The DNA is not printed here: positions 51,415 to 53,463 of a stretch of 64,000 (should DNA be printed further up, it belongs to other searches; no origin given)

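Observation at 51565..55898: Rhodanese-DedA fusion encoded beside HdrB-like and GltD-like Fe-S/flavin redox genes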

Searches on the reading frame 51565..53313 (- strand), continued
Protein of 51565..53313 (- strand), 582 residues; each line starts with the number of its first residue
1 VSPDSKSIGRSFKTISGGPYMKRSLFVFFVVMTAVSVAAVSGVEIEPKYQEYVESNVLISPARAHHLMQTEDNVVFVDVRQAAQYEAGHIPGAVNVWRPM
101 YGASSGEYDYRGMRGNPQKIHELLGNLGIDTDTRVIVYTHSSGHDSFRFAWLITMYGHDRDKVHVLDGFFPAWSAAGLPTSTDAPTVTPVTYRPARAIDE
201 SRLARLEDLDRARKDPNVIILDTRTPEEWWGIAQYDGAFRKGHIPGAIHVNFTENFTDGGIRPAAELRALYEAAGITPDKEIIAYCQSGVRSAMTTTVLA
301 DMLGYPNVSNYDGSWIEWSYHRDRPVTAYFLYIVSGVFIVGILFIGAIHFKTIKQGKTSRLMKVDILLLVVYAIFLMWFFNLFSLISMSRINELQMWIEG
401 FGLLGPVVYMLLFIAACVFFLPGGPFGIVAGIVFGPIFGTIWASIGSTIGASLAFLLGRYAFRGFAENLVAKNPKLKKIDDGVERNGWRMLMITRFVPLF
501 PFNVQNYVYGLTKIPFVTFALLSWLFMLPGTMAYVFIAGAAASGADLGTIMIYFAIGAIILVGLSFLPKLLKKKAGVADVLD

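Call 12: search_protein_families(library=ncbifam, proteins=[L005:5394-7943:+, L005:9819-10937:+, L005:12575-13156:+, L005:13314-14147:+, L005:4607-4921:+, L005:9623-9790:+], max_evalue=0.001)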
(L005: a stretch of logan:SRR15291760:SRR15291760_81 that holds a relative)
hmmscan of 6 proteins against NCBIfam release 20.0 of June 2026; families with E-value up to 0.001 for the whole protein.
L005:5394-7943:+ (849 aa): 59 families (the best 25 are shown)
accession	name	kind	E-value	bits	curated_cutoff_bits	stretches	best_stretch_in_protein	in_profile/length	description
NF045663.1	diclust_near_Sec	equivalog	7e-154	513.8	530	2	367-847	201-663/759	pyridine nucleotide-disulfide oxidoreductase/dicluster-binding protein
NF009410.0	PRK12771.1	subfamily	1.5e-121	406.8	516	1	19-545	44-559/566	NAD(P)-binding protein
NF009454.0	PRK12814.1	equivalog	1e-111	374.4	916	1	10-501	89-581/657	putative NADPH-dependent glutamate synthase small subunit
NF010590.0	PRK13984.1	equivalog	4.1e-97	325.8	946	2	23-424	196-608/611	putative oxidoreductase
TIGR03315.1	Se_ygfK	equivalog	6.8e-89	298.6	835.3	1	23-545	445-937/1012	putative selenate reductase subunit YgfK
TIGR01316.1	gltA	equivalog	2.2e-84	283.8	471.75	2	20-421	33-448/449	NADPH-dependent glutamate synthase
NF009414.0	PRK12778.1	equivalog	6.3e-81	272.7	1103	2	15-422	329-749/752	bifunctional dihydroorotate dehydrogenase B NAD binding subunit/NADPH-dependent glutamate synthase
TIGR01318.1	gltD_gamma_fam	subfamily_domain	2.5e-74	250.5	482.95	2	14-422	39-465/467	glutamate synthase, small subunit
NF009413.0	PRK12775.1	equivalog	1.5e-64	218.3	1895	1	15-423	331-755/1006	putative trifunctional 2-polyprenylphenol hydroxylase/glutamate synthase subunit beta/ferritin domain-containing protein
NF009408.0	PRK12769.1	equivalog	4.3e-63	213.5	1003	2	21-427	232-656/659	formate-dependent uric acid utilization protein AegA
TIGR01317.1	GOGAT_sm_gam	subfamily_domain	3e-60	204.4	447.7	1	15-425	42-481/485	glutamate synthase small subunit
NF009451.0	PRK12809.1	equivalog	7.7e-55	186.3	1154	1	21-420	215-632/639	formate-dependent uric acid utilization protein YgfT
NF009409.0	PRK12770.1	subfamily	3.5e-48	164.5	343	1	107-426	12-354/360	putative glutamate synthase subunit beta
NF009415.0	PRK12779.1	equivalog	8e-43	146.5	1519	1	25-445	210-646/944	putative bifunctional glutamate synthase subunit beta/2-polyprenylphenol hydroxylase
NF045599.1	bili_reduct_long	exception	4.1e-18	65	750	1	108-357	376-599/641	bilirubin reductase, long form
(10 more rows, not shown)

L005:9819-10937:+ (372 aa): 1 family
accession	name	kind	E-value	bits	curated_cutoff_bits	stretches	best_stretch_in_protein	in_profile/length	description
NF008633.1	PRK11622.1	subfamily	1.3e-106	356.8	203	1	7-339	5-346/397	ABC transporter substrate-binding protein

L005:12575-13156:+ (193 aa): 6 families
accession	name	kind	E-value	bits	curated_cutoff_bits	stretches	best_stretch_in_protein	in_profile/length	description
NF040950.1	archin_ph_syn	equivalog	1e-26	93.9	180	1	7-190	5-189/191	archaetidylinositol phosphate synthase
NF045883.1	PIPSynth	equivalog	3.7e-15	56.1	170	1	5-189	2-193/197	phosphatidylinositol phosphate synthase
NF041135.1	IPPtranDIPPsyn_Thcocales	equivalog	4.7e-14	52.2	580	1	21-180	245-405/419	bifunctional L-myo-inositol-1-phosphate cytidylyltransferase/CDP-L-myo-inositol myo-inositolphosphotransferase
NF052561.1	PIPSynBT1523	equivalog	3.9e-07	30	350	1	8-121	7-137/232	hypothetical protein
NF053678.1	ClpnSynClsA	equivalog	0.00014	22.1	240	1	52-124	31-105/180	cardiolipin synthase ClsA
NF038086.1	anchor_synt_A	exception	0.00017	21.4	200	1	27-99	9-77/222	protein sorting system archaetidylserine synthase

L005:13314-14147:+ (277 aa): 5 families
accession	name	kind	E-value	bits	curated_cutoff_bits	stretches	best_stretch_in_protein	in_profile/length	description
NF008557.0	PRK11493.1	equivalog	7.9e-24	84.2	250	1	48-266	45-269/281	3-mercaptopyruvate sulfurtransferase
NF040901.1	SeO3_TeO2_ExtH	equivalog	1.3e-17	64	200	2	169-264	244-344/430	selenite/tellurite reduction operon rhodanese-like protein ExtH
NF006444.0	PRK08762.1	equivalog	1e-05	24.4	449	0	160-272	17-113/387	molybdopterin-synthase adenylyltransferase MoeB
NF045521.1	rhoda_near_glyco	subfamily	4.1e-05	23.4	145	1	167-271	25-113/144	rhodanese homology domain-containing protein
NF005902.0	PRK07878.1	equivalog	0.0004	19.4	647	0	157-267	286-382/392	adenylyltransferase/sulfurtransferase MoeZ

L005:4607-4921:+ (104 aa): 10 families
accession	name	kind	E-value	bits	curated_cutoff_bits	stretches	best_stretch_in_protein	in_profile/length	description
NF052532.1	TransRegPagRBaca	equivalog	8.9e-21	73.9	170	1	4-91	7-93/99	transcriptional repressor PagR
NF033788.1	HTH_metalloreg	subfamily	9.6e-21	73.4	55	1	15-89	2-76/77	metalloregulator ArsR/SmtB family transcription factor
NF040642.1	sulf_sens_BigR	equivalog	1.8e-13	50.4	155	1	15-94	11-89/95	sulfite-sensing transcriptional repressor BigR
NF041413.1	ArsR_Rv2640c_fam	equivalog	3.3e-11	43.6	155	1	18-85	36-105/118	Rv2640c family ArsR-like transcriptional regulator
NF033789.1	repress_SdpR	subfamily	3.8e-11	42.8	100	1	17-83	1-66/79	autorepressor SdpR family transcription factor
NF045707.1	Dbac_1936_reg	equivalog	2e-09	37.3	115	1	12-91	5-83/99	ArsR/SmtB-type metalloregulator TsoR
NF047906.1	CdPbTransRegCmtR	equivalog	1.6e-06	27.9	150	1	13-91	10-87/104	Cd(II)/Pb(II)-sensing metalloregulatory transcriptional regulator CmtR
NF007528.0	PRK10141.1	subfamily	6.9e-06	25.9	97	1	17-82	9-74/117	metalloregulator ArsR/SmtB family transcription factor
NF005061.0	PRK06474.1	equivalog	0.00013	21.9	121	1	19-87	6-81/178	hypothetical protein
NF053755.1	MsvR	equivalog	0.00017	21.4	220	1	15-72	4-60/236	transcriptional factor MsvR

L005:9623-9790:+ (55 aa): 0 families

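Call 22: find_related_loci(query=A1, collection=genome_contigs, flank=10000)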
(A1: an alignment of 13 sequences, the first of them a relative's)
Query A1 (562 aa) in genome_contigs; peptide patterns used: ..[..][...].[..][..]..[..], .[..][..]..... (x = any residue, [..] = any of these).
198 stretches matched a pattern; 173 encode a relative of the query (tblastn E <= 1e-3); the best 80 are kept; 80 distinct loci.
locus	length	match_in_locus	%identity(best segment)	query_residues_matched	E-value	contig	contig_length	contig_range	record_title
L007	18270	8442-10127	84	1-562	0e+0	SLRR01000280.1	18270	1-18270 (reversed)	MAG: Spirochaeta sp. isolate CSSed165cm_582 CSSed16-5cm-7935, whole genome shotgun sequence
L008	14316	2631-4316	78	1-562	0e+0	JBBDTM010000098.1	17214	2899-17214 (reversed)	MAG: Alkalispirochaeta sp. isolate LejiaC_59_14 Lejia_C_7684_length_17214_cov_8, whole genome shotgun sequence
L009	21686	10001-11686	75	1-562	0e+0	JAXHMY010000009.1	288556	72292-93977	MAG: Spirochaetia bacterium isolate Salar_de_Ascotan_soil_MAG_ASO69 contig_1985_polypolish, whole genome shotgun sequenc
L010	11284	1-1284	81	135-562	0e+0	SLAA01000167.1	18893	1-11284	MAG: Spirochaetales bacterium isolate CSSed162cmB_373 CSSed16-2cmB-6852, whole genome shotgun sequence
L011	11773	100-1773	61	1-561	0e+0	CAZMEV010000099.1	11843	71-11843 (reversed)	MAG TPA_asm: uncultured Spirochaetaceae bacterium isolate binchicken_co32_433 genome assembly, contig: NODE_9256_length_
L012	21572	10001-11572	56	35-561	0e+0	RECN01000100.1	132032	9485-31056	MAG: Spirochaetaceae bacterium isolate DLM2.Bin42 NODE_51_length_132032_cov_10.4209, whole genome shotgun sequence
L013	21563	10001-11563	46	26-557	2e-157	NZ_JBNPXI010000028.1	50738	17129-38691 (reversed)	Brassicibacter mesophilus strain DSM 24659 Ga0415269_28, whole genome shotgun sequence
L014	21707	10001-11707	42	1-557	1e-145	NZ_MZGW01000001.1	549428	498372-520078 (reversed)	Alkalithermobacter paradoxus strain DSM 7309 CLOTH_contig000001, whole genome shotgun sequence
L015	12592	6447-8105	42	1-554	1e-141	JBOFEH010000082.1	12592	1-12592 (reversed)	MAG: Cellulosilyticaceae bacterium isolate WFFMC_MAG_129 k139_704877_flag=0_multi=6.9475_len=12592, whole genome shotgun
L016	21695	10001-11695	40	23-559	1e-131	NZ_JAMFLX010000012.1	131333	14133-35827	Parendozoicomonas callyspongiae strain 2012CJ34-2 12, whole genome shotgun sequence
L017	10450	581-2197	42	22-562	2e-128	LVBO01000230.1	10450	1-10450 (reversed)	MAG: Synergistales bacterium Syner_01 Syner_01_contig_11437, whole genome shotgun sequence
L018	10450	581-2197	42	22-562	2e-128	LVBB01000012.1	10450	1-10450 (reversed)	MAG: Phycisphaerales bacterium Planc_01 Planc_01_contig_11437, whole genome shotgun sequence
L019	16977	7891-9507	42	22-562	2e-128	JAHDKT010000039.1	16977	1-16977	MAG: Synergistaceae bacterium isolate LM3-B13.2 k141_89857, whole genome shotgun sequence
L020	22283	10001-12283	37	16-555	3e-111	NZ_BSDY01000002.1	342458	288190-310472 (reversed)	Propionigenium maris DSM 9537 strain 10succ1 sequence02, whole genome shotgun sequence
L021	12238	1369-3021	38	28-562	5e-110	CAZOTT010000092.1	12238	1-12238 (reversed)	MAG TPA_asm: uncultured Acidobacteriota bacterium isolate SRP163575_co1_157 genome assembly, contig: NODE_11404_length_1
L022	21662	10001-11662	39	28-558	3e-108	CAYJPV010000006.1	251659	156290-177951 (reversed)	MAG TPA_asm: uncultured Vicinamibacterales bacterium isolate ERP124720_co1_132 genome assembly, contig: NODE_50_length_2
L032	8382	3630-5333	33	29-561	5e-91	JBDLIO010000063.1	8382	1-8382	MAG: Acidobacteriota bacterium isolate MAG033 MAG033_63, whole genome shotgun sequence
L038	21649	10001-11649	47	5-562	3e-136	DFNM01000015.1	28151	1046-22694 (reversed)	MAG TPA_asm: Firmicutes bacterium UBA3567 UBA3567_contig_2277, whole genome shotgun sequence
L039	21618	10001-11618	47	26-557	6e-81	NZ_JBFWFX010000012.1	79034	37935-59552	Caloranaerobacter sp. DY30410 k141_133_length_79034_cov_362.9220, whole genome shotgun sequence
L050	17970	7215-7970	47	301-554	5e-66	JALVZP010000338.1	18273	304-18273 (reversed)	MAG: Desulfobacterales bacterium isolate T10_metabat1_scaf2bin.050 T10_NODE_852_length_18273_cov_6.928194, whole genome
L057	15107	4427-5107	48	335-562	4e-64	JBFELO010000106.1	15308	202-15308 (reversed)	MAG: Candidatus Sulfomarinibacteraceae bacterium isolate Mix_mud02.2020.12.51 k141_2256406_length_15308_cov_10.9974, who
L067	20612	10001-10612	49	358-562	5e-60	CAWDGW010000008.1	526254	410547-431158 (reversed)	MAG: uncultured Holophagae bacterium isolate MFD03804.bin.1.132 genome assembly, contig: contig_46243, whole genome shot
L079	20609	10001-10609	49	356-559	4e-57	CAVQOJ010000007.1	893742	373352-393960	MAG: uncultured Holophagae bacterium isolate MFD09964.bin.1.228 genome assembly, contig: contig_28740, whole genome shot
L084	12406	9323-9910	49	358-554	3e-56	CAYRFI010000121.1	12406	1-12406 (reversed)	MAG TPA_asm: uncultured Thermoanaerobaculia bacterium isolate SRP214966_co6_200 genome assembly, contig: NODE_3299_lengt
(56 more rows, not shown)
